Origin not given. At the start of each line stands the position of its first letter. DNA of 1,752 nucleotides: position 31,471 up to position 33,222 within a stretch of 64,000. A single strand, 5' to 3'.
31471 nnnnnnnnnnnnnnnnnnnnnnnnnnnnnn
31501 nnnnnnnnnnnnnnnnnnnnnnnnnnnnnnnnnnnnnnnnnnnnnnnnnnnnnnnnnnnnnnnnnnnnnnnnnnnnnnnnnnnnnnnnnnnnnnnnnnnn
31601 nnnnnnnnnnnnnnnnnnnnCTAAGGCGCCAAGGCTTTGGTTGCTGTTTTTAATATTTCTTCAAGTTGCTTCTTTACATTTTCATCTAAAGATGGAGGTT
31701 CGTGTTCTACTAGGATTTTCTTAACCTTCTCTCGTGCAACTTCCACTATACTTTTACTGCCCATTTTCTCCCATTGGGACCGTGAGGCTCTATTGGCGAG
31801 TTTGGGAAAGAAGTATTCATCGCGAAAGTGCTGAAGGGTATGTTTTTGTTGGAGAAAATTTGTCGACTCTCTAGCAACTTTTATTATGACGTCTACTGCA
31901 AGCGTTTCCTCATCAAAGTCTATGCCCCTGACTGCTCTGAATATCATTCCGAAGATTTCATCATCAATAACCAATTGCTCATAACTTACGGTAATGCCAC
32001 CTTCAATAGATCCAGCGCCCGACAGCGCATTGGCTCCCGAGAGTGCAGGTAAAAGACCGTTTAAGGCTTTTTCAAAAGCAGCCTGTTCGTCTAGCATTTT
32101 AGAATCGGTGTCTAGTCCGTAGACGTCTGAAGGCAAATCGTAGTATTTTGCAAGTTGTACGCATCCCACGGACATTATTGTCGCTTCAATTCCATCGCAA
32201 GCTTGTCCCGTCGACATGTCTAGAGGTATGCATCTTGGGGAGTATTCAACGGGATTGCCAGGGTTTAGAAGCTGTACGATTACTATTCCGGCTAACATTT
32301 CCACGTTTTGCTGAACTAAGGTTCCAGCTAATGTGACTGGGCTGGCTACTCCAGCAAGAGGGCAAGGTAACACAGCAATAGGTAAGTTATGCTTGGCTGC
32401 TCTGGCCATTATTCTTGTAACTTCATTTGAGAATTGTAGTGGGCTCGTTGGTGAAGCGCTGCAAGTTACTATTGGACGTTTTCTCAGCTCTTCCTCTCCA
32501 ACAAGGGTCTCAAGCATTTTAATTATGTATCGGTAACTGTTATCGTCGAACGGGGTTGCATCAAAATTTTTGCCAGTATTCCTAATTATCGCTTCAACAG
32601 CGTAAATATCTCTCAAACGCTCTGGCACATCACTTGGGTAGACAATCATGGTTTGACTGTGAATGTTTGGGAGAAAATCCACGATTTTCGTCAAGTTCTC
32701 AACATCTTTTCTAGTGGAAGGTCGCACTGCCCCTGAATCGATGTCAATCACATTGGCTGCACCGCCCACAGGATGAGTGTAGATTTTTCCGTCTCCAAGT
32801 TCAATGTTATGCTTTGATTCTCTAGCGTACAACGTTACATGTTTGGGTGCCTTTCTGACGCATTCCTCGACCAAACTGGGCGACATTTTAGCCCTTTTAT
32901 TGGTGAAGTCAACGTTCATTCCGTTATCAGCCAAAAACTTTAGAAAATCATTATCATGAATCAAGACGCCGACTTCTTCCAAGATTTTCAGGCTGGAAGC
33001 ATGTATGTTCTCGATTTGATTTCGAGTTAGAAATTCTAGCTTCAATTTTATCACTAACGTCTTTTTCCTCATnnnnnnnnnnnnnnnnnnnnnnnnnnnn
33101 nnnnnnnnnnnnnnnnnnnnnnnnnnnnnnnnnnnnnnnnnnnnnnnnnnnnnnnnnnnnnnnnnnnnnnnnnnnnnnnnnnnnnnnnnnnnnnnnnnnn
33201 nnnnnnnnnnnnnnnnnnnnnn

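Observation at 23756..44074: Accessory island of about 20 kb joining a corrinoid methyl-transfer module to peptide uptake and amino-acid-derivative catabolism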

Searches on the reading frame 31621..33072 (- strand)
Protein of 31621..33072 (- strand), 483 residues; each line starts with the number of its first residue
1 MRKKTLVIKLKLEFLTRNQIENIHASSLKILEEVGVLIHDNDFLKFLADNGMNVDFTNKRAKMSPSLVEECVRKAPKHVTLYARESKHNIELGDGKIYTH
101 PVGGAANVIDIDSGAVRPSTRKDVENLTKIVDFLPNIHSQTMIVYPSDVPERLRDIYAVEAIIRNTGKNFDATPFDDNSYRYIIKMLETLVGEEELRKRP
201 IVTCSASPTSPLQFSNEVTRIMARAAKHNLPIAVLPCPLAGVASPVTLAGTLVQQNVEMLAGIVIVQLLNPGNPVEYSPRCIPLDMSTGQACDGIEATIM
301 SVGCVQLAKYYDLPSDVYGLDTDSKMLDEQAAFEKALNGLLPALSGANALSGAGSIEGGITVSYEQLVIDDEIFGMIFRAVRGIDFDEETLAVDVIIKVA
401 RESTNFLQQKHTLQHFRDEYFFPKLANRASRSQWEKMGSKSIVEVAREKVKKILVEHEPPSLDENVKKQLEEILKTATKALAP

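Call 3: search_protein_families(library=pfam, proteins=[window:31621-33072:-])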
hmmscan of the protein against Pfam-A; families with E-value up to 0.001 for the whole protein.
window:31621-33072:- (483 aa): 1 family
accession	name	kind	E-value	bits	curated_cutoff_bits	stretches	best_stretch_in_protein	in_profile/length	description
PF06253.16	MTTB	-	1.2e-105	353.8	25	1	12-476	31-494/500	Trimethylamine methyltransferase (MTTB)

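Call 11: find_encoding_contigs(protein=window:31621-33072:-, flank=10000, max_places=6)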
Protein window:31621-33072:- (483 aa): 1 contig read that carries it; 1 place shown.
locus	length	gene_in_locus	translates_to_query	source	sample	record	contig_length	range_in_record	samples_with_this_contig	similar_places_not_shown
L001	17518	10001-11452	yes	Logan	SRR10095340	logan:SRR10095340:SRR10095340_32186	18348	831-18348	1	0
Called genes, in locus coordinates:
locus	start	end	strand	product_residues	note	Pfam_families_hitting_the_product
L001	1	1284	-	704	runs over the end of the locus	?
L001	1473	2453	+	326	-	PF19300:BPD_transp_1_N, PF00528:BPD_transp_1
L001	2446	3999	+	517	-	PF12911:OppC_N (weak), PF00528:BPD_transp_1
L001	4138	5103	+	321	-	PF00005:ABC_tran, PF08352:oligo_HPY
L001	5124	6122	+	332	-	PF00005:ABC_tran, PF08352:oligo_HPY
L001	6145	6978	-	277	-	PF05853:BKACE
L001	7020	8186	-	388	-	PF01262:AlaDh_PNT_C (faint), PF02254:TrkA_N (faint), PF03435:Sacchrp_dh_NADP, PF16653:Sacchrp_dh_C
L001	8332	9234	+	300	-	PF02007:MtrH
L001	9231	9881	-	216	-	PF02607:B12-binding_2, PF02310:B12-binding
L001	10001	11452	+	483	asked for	PF06253:MTTB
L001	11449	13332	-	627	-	PF00111:Fer2 (weak), PF17650:RACo_linker, PF17651:Raco_middle, PF14574:RACo_C_ter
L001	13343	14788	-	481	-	PF06253:MTTB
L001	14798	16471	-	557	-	PF07969:Amidohydro_3, PF01979:Amidohydro_1 (faint), PF07969:Amidohydro_3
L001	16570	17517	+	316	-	?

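Call 12: find_homologous_proteins(query=window:31621-33072:-)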
Query window:31621-33072:- (483 aa): 1070 proteins with E <= 0.001 among 8000 candidates; the best 120 are listed.
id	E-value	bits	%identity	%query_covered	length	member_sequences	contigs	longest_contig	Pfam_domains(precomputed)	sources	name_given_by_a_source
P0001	5.1e-297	1003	95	98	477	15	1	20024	PF06253.17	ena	-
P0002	1.1e-283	959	90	99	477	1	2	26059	PF06253.17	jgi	-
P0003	1.7e-275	932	89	96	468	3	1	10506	PF06253.17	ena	-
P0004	1.5e-273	926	87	98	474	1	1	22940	PF06253.17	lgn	-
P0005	2.5e-262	889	83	99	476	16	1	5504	PF06253.17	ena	-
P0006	8.8e-262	887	83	99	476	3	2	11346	PF06253.17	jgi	jgi:trimethylamine--corrinoid protein Co-methyltransferase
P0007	7.1e-261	884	82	99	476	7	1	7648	PF06253.17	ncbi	-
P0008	5.8e-260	881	82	99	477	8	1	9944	PF06253.17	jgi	jgi:trimethylamine--corrinoid protein Co-methyltransferase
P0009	4.0e-259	878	80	100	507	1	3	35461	PF06253.17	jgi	jgi:trimethylamine--corrinoid protein Co-methyltransferase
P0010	1.7e-258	876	82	99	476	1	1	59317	PF06253.17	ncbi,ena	-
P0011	2.5e-258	876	81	99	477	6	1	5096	PF06253.17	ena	-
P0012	7.6e-258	874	81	98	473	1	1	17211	PF06253.17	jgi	jgi:trimethylamine--corrinoid protein Co-methyltransferase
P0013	1.6e-257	873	80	98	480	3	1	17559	PF06253.17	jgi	jgi:trimethylamine--corrinoid protein Co-methyltransferase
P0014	2.1e-256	869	81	99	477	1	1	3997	PF06253.17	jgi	jgi:trimethylamine--corrinoid protein Co-methyltransferase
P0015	5.6e-255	864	81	97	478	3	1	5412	PF06253.17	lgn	-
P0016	9.4e-255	864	81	98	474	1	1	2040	PF06253.17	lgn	-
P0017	2.6e-254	862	80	98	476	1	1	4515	PF06253.17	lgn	-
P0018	2.3e-251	853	82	94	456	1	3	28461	PF06253.17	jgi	jgi:trimethylamine--corrinoid protein Co-methyltransferase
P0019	1.3e-250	850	78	98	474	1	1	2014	PF06253.17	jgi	-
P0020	5.1e-249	845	79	97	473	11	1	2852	PF06253.17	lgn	-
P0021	4.5e-248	842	78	98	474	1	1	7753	PF06253.17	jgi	-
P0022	6.8e-248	841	78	97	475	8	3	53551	PF06253.17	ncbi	ncbi:MAG: trimethylamine methyltransferase family protein [Candidatus Bathyarchaeia archaeon]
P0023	1.0e-246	837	76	98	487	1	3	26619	PF06253.17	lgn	-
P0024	5.6e-246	835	76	98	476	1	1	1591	PF06253.17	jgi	jgi:trimethylamine--corrinoid protein Co-methyltransferase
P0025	1.3e-245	834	76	99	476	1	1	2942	PF06253.17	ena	-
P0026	1.8e-244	830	77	99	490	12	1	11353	PF06253.17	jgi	jgi:trimethylamine--corrinoid protein Co-methyltransferase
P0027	2.2e-244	830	77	98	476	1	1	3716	PF06253.17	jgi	jgi:trimethylamine--corrinoid protein Co-methyltransferase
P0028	4.6e-244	829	77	98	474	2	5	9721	PF06253.17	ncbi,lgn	ncbi:MAG: trimethylamine methyltransferase family protein [Candidatus Bathyarchaeia archaeon]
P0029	1.4e-243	827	77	98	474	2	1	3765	PF06253.17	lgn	-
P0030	3.2e-243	826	75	99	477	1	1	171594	PF06253.17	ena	-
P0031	3.4e-243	826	76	98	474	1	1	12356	PF06253.17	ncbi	-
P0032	9.8e-243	824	75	99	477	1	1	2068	PF06253.17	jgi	jgi:trimethylamine--corrinoid protein Co-methyltransferase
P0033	1.9e-242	823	77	98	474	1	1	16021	PF06253.17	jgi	jgi:trimethylamine--corrinoid protein Co-methyltransferase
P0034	1.6e-241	820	76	98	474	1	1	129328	PF06253.17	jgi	-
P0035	3.2e-241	819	74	99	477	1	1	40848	PF06253.17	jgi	jgi:trimethylamine--corrinoid protein Co-methyltransferase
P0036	4.3e-241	819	74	99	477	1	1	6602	PF06253.17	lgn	-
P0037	4.4e-241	819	74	99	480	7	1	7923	PF06253.17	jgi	-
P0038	5.4e-241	818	75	98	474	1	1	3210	PF06253.17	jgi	-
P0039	4.3e-240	815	75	98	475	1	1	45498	PF06253.17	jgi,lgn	-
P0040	1.3e-239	814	74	98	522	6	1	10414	PF06253.17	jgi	jgi:trimethylamine--corrinoid protein Co-methyltransferase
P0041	1.4e-238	810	76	98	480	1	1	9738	PF06253.17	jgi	jgi:trimethylamine--corrinoid protein Co-methyltransferase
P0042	5.6e-238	808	74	98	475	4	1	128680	PF06253.17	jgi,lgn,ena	jgi:trimethylamine--corrinoid protein Co-methyltransferase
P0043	1.0e-237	808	73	98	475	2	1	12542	PF06253.17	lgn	-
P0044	1.2e-237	807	74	98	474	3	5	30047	PF06253.17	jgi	-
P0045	2.5e-237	806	74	98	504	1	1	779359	PF06253.17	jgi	jgi:trimethylamine--corrinoid protein Co-methyltransferase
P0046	3.2e-237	806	74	98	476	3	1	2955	PF06253.17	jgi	-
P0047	4.9e-237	805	74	99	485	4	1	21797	PF06253.17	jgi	jgi:trimethylamine--corrinoid protein Co-methyltransferase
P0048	1.2e-236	804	74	99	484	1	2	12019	PF06253.17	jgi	-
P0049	2.1e-236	803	74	98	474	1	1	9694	PF06253.17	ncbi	-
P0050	3.9e-236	802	74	98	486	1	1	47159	PF06253.17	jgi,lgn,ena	-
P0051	6.5e-236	802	73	98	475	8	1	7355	PF06253.17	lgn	-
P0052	1.4e-235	801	74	98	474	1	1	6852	PF06253.17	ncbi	-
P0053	2.0e-235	800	72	99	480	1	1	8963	PF06253.17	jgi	-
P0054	4.3e-235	799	74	98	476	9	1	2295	PF06253.17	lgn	-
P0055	1.4e-234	797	74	98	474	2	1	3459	PF06253.17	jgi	-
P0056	1.6e-234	797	73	97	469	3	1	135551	PF06253.17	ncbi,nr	ncbi:MAG: trimethylamine methyltransferase family protein [Candidatus Bathyarchaeota archaeon]|nr:tr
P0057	1.8e-234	797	73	98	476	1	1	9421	PF06253.17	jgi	jgi:trimethylamine--corrinoid protein Co-methyltransferase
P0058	5.7e-233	792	73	99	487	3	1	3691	PF06253.17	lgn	-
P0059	1.4e-232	791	74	97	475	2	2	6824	PF06253.17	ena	-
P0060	6.5e-232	788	72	98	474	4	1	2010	PF06253.17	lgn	-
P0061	3.0e-231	786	74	98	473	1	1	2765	PF06253.17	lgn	-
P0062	1.2e-230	784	72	97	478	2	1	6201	PF06253.17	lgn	-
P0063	1.6e-230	784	71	98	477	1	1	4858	PF06253.17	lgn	-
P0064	1.4e-229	781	72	98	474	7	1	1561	PF06253.17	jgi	jgi:trimethylamine--corrinoid protein Co-methyltransferase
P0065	3.8e-229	779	72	98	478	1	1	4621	PF06253.17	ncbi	-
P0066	1.3e-228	778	72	97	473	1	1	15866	PF06253.17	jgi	jgi:trimethylamine--corrinoid protein Co-methyltransferase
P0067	1.0e-227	775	70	98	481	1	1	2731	PF06253.17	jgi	jgi:trimethylamine--corrinoid protein Co-methyltransferase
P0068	2.8e-227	773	71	98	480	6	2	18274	PF06253.17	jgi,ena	-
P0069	1.8e-226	771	70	99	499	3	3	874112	PF06253.17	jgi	-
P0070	3.1e-226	770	71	98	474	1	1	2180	PF06253.17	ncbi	-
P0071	3.6e-226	770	71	98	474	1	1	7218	PF06253.17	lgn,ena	-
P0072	6.6e-226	769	70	98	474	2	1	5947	PF06253.17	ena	-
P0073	1.3e-225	768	71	98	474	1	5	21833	PF06253.17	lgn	-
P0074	3.2e-224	763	70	98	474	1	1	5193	PF06253.17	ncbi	-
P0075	1.5e-223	761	70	98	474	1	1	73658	PF06253.17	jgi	-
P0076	3.8e-223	760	70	98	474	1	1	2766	PF06253.17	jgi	-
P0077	7.2e-223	759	70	98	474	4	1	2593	PF06253.17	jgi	-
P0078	7.6e-223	759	70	98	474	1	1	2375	PF06253.17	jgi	-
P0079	9.9e-223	758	69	98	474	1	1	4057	PF06253.17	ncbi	-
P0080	6.0e-222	756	70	98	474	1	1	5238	PF06253.17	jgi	-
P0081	7.2e-221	752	70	98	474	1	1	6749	PF06253.17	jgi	jgi:trimethylamine--corrinoid protein Co-methyltransferase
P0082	6.5e-220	749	69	98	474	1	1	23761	PF06253.17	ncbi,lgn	-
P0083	5.5e-218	743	68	98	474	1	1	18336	PF06253.17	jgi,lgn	-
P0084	2.0e-217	741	69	98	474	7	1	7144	PF06253.17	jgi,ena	-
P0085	9.4e-217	739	68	98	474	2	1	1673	PF06253.17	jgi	jgi:trimethylamine--corrinoid protein Co-methyltransferase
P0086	2.1e-216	737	67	98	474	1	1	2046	PF06253.17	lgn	-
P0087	2.7e-216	737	67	98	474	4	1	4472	PF06253.17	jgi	-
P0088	3.3e-216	737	68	98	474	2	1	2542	PF06253.17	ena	-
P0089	3.7e-216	737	67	98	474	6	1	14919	PF06253.17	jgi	jgi:trimethylamine--corrinoid protein Co-methyltransferase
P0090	1.1e-213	728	67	98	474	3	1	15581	PF06253.17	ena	-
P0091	1.8e-213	728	67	98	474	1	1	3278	PF06253.17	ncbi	-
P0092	2.1e-212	724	67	98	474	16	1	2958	PF06253.17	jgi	-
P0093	1.1e-211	722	68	98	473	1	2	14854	PF06253.17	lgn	-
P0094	2.0e-211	721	66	99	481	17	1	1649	PF06253.17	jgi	-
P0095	6.9e-211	719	67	98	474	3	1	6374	PF06253.17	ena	-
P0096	2.6e-210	717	66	97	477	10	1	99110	PF06253.17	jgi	-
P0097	1.9e-207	708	65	98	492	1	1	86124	PF06253.17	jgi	-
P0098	1.0e-206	705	66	94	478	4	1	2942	PF06253.17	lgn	-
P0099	1.6e-206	705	65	98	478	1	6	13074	PF06253.17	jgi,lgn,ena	jgi:trimethylamine--corrinoid protein Co-methyltransferase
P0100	2.6e-206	704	65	97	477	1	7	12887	PF06253.17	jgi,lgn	jgi:trimethylamine--corrinoid protein Co-methyltransferase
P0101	2.4e-205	701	66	93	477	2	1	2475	PF06253.17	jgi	jgi:trimethylamine--corrinoid protein Co-methyltransferase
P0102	4.6e-205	700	66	93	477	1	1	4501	PF06253.17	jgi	-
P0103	5.0e-205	700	65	98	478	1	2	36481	PF06253.17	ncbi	-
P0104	2.1e-204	698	65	98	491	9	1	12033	PF06253.17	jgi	-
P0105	5.1e-204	697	65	98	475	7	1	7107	PF06253.17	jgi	-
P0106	7.0e-204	696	64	98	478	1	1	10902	PF06253.17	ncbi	-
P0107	1.0e-203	696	64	98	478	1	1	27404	PF06253.17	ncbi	-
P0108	1.9e-203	695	64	98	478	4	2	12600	PF06253.17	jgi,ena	-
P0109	4.6e-203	693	63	98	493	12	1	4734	PF06253.17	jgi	jgi:trimethylamine--corrinoid protein Co-methyltransferase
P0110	7.9e-203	693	65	97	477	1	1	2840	PF06253.17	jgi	jgi:trimethylamine--corrinoid protein Co-methyltransferase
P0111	1.8e-202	691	63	97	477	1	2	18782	PF06253.17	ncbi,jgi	ncbi:MAG: trimethylamine methyltransferase family protein [Candidatus Bathyarchaeota archaeon]|jgi:t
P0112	3.7e-202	690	65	98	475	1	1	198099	PF06253.17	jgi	-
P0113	2.7e-196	671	62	98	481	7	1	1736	PF06253.17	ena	-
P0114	5.3e-196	670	62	98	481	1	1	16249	PF06253.17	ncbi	-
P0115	1.7e-194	665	62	98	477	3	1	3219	PF06253.17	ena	-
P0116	7.9e-194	663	61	98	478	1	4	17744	PF06253.17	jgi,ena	-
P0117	1.2e-193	662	62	98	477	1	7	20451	PF06253.17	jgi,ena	-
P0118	1.5e-193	662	65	92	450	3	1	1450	PF06253.17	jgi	jgi:trimethylamine--corrinoid protein Co-methyltransferase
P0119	5.9e-176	604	72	78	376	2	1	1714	PF06253.17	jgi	jgi:trimethylamine--corrinoid protein Co-methyltransferase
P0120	4.8e-175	601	77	71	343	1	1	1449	PF06253.17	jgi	jgi:trimethylamine--corrinoid protein Co-methyltransferase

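Call 23: find_encoding_contigs(protein=P0010, flank=10000, max_places=2)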
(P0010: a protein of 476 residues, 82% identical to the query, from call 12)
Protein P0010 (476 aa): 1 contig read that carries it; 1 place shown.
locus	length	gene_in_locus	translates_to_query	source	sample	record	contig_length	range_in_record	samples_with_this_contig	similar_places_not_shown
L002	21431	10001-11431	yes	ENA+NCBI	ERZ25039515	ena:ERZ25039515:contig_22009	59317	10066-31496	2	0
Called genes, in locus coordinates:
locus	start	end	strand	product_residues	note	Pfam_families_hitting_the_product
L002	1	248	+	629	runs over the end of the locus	PF02730:AFOR_N, PF01314:AFOR_C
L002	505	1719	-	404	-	PF00496:SBP_bac_5, PF09134:Invasin_D3, PF02369:Big_1, PF16640:Big_3_5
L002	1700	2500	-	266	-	PF00496:SBP_bac_5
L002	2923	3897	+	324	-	PF19300:BPD_transp_1_N (weak), PF00528:BPD_transp_1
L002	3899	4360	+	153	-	PF12911:OppC_N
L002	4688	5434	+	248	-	PF00528:BPD_transp_1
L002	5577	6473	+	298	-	PF00005:ABC_tran, PF13304:AAA_21 (faint), PF08352:oligo_HPY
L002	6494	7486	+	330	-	PF00005:ABC_tran, PF08352:oligo_HPY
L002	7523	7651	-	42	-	PF01361:Tautomerase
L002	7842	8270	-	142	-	PF05853:BKACE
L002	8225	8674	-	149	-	PF05853:BKACE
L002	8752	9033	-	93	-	PF16653:Sacchrp_dh_C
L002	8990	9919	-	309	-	PF03435:Sacchrp_dh_NADP, PF16653:Sacchrp_dh_C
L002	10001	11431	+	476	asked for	PF06253:MTTB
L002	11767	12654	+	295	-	PF04055:Radical_SAM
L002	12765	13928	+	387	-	PF04055:Radical_SAM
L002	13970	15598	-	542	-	PF07969:Amidohydro_3, PF01979:Amidohydro_1 (faint), PF07969:Amidohydro_3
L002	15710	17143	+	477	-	PF01546:Peptidase_M20, PF07687:M20_dimer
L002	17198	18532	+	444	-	PF00202:Aminotran_3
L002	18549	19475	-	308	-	PF00587:tRNA-synt_2b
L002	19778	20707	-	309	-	PF01022:HTH_5, PF12840:HTH_20, PF24038:DUF7347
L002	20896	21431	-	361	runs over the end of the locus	PF05343:Peptidase_M42, PF01546:Peptidase_M20 (weak)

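Call 24: find_encoding_contigs(protein=P0045, flank=10000, max_places=2)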
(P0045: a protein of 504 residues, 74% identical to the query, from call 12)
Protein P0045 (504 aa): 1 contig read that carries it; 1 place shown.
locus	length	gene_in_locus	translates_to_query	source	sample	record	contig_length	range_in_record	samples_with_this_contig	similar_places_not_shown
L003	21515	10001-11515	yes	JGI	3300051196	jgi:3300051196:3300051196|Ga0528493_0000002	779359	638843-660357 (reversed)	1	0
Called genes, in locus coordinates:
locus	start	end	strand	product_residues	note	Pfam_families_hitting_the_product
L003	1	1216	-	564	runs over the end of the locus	PF00496:SBP_bac_5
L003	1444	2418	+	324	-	PF19300:BPD_transp_1_N (weak), PF00528:BPD_transp_1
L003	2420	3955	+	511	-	PF12911:OppC_N, PF00528:BPD_transp_1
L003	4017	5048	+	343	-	PF00005:ABC_tran, PF08352:oligo_HPY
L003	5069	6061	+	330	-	PF00005:ABC_tran, PF08352:oligo_HPY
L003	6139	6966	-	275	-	PF05853:BKACE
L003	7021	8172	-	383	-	PF03435:Sacchrp_dh_NADP, PF16653:Sacchrp_dh_C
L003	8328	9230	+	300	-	PF02007:MtrH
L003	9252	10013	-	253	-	PF02607:B12-binding_2, PF02310:B12-binding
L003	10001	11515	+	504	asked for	PF06253:MTTB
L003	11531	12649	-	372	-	PF00155:Aminotran_1_2, PF00266:Aminotran_5 (weak), PF01053:Cys_Met_Meta_PP (weak)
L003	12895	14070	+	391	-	PF00155:Aminotran_1_2, PF00266:Aminotran_5, PF01212:Beta_elim_lyase (weak), PF01041:DegT_DnrJ_EryC1, PF01053:Cys_Met_Meta_PP (weak)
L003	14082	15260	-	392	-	PF01118:Semialdhyde_dh (weak), PF03435:Sacchrp_dh_NADP, PF16653:Sacchrp_dh_C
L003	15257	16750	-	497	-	PF06253:MTTB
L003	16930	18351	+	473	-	PF01546:Peptidase_M20, PF07687:M20_dimer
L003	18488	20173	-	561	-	PF01979:Amidohydro_1 (faint), PF07969:Amidohydro_3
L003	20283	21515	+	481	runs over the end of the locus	PF01546:Peptidase_M20, PF07687:M20_dimer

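Call 25: find_encoding_contigs(protein=P0069, flank=10000, max_places=2)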
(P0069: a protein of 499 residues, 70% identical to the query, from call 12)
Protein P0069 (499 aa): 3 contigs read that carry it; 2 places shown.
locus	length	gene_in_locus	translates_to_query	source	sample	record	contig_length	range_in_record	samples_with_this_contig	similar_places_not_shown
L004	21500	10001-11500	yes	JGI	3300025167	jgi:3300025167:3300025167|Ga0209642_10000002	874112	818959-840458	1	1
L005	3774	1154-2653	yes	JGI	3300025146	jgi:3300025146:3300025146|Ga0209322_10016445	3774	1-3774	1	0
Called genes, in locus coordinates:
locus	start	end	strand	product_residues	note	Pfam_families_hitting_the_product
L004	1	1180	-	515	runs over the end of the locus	PF07705:CARDB (faint), PF18911:PKD_4, PF00801:PKD, PF22352:K319L-like_PKD (weak)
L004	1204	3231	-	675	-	PF00496:SBP_bac_5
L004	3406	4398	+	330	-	PF00528:BPD_transp_1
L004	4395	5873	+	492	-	PF12911:OppC_N (weak), PF00528:BPD_transp_1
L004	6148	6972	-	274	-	PF05853:BKACE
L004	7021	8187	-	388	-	PF03435:Sacchrp_dh_NADP, PF16653:Sacchrp_dh_C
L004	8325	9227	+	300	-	PF02007:MtrH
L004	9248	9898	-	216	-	PF02607:B12-binding_2, PF02310:B12-binding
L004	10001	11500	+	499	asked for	PF06253:MTTB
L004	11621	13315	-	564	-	-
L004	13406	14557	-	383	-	PF01488:Shikimate_DH (weak), PF03435:Sacchrp_dh_NADP, PF16653:Sacchrp_dh_C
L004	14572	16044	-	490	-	PF06253:MTTB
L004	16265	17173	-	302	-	PF06253:MTTB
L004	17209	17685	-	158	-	PF06253:MTTB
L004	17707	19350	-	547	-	PF07969:Amidohydro_3, PF01979:Amidohydro_1 (weak)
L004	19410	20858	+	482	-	PF01546:Peptidase_M20, PF07687:M20_dimer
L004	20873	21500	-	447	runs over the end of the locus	PF00202:Aminotran_3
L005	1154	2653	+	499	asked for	PF06253:MTTB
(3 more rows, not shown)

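Call 26: search_protein_families(library=ncbifam, proteins=[window:31621-33072:-], max_evalue=0.00001)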
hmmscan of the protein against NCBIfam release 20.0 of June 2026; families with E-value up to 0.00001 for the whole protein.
window:31621-33072:- (483 aa): 1 family
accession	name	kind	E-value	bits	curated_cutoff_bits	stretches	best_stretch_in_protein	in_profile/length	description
TIGR02369.2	trimeth_pyl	equivalog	1.3e-146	488.9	525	1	11-477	2-468/469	[trimethylamine--corrinoid protein] Co-methyltransferase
